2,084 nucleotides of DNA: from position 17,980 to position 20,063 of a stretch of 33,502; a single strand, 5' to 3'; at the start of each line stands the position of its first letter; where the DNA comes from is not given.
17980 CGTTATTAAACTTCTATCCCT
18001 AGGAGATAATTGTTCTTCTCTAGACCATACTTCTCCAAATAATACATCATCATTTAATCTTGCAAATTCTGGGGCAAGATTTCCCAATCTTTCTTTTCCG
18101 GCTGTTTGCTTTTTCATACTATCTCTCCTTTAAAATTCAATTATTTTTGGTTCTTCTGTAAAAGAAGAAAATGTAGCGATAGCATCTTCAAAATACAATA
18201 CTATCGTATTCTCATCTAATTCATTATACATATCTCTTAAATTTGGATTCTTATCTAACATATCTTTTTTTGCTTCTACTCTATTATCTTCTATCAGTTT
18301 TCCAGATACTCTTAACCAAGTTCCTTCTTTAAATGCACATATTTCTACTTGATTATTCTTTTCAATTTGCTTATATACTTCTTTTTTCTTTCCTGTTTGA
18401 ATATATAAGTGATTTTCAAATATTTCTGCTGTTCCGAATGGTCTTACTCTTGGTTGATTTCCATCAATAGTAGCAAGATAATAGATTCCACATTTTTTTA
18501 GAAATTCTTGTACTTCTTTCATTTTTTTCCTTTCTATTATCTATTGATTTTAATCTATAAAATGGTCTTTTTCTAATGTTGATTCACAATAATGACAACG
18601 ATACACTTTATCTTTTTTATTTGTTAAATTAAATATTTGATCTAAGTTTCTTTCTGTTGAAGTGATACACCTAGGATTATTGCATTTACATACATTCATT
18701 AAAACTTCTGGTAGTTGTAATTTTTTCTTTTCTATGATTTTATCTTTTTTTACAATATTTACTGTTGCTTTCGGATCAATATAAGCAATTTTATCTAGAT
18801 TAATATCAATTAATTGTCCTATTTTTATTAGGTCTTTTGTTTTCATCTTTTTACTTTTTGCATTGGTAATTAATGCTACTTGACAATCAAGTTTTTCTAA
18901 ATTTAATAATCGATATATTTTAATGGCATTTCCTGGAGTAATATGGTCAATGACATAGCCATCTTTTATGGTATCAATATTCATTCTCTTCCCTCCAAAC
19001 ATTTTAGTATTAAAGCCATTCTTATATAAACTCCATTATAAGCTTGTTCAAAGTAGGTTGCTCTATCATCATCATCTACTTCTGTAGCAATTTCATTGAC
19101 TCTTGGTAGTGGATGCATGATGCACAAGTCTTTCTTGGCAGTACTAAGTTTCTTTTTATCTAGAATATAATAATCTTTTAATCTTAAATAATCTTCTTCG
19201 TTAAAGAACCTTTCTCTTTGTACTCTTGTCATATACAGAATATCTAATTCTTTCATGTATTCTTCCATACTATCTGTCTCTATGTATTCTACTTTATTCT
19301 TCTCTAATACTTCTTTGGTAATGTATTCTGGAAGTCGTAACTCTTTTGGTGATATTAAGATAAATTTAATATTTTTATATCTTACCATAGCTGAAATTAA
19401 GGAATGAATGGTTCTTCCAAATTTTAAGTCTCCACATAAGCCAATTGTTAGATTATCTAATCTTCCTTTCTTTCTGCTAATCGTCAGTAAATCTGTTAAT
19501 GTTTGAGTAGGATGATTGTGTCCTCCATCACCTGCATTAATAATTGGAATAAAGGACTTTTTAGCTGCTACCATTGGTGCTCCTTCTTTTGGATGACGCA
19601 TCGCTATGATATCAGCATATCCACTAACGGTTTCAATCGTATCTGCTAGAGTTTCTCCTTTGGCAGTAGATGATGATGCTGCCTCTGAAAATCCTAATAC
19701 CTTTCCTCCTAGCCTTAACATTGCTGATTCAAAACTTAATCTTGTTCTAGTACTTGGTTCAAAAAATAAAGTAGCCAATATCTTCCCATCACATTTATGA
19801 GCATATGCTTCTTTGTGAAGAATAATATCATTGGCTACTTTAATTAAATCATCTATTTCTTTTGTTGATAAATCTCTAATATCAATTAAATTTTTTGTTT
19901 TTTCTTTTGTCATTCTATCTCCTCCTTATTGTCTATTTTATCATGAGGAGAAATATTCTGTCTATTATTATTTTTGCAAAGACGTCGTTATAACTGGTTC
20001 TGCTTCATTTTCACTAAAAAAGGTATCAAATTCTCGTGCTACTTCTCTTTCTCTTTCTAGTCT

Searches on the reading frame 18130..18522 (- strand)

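Call 51: search_protein_families(library=pfam, proteins=[window:18130-18522:-], max_evalue=0.001)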
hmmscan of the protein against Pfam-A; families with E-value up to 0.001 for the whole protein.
window:18130-18522:- (130 aa): 3 families
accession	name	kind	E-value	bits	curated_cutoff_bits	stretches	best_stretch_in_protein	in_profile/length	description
PF01243.27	PNPOx_N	-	2.7e-10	41.1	28.1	1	2-76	3-73/120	Pyridoxamine 5'-phosphate oxidase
PF16242.11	Pyrid_ox_like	-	6.8e-06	26.1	28.8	1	2-77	4-83/149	Pyridoxamine 5'-phosphate oxidase like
PF12766.13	Pyridox_oxase_2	-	0.00031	21.7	26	1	12-76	22-96/100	Pyridoxamine 5'-phosphate oxidase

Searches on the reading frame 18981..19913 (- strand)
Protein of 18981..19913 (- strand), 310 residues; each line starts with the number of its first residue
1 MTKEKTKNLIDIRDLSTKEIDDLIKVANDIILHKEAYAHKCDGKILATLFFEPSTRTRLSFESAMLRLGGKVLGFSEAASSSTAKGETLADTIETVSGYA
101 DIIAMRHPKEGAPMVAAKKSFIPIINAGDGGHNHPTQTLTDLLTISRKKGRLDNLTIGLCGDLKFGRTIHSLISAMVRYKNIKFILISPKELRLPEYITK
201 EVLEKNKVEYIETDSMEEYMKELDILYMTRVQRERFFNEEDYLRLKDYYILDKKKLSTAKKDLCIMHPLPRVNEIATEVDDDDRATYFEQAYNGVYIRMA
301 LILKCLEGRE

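Call 51: search_protein_families(library=pfam, proteins=[window:18981-19913:-], max_evalue=0.001)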
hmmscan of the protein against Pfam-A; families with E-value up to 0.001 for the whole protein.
window:18981-19913:- (310 aa): 2 families
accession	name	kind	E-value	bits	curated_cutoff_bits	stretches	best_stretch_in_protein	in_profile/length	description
PF02729.26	OTCace_N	-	3.6e-46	157.3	29.9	1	7-146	1-147/148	Aspartate/ornithine carbamoyltransferase, carbamoyl-P binding domain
PF00185.30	OTCace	-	3.9e-30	105.4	29.4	1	154-303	2-155/157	Aspartate/ornithine carbamoyltransferase, Asp/Orn binding domain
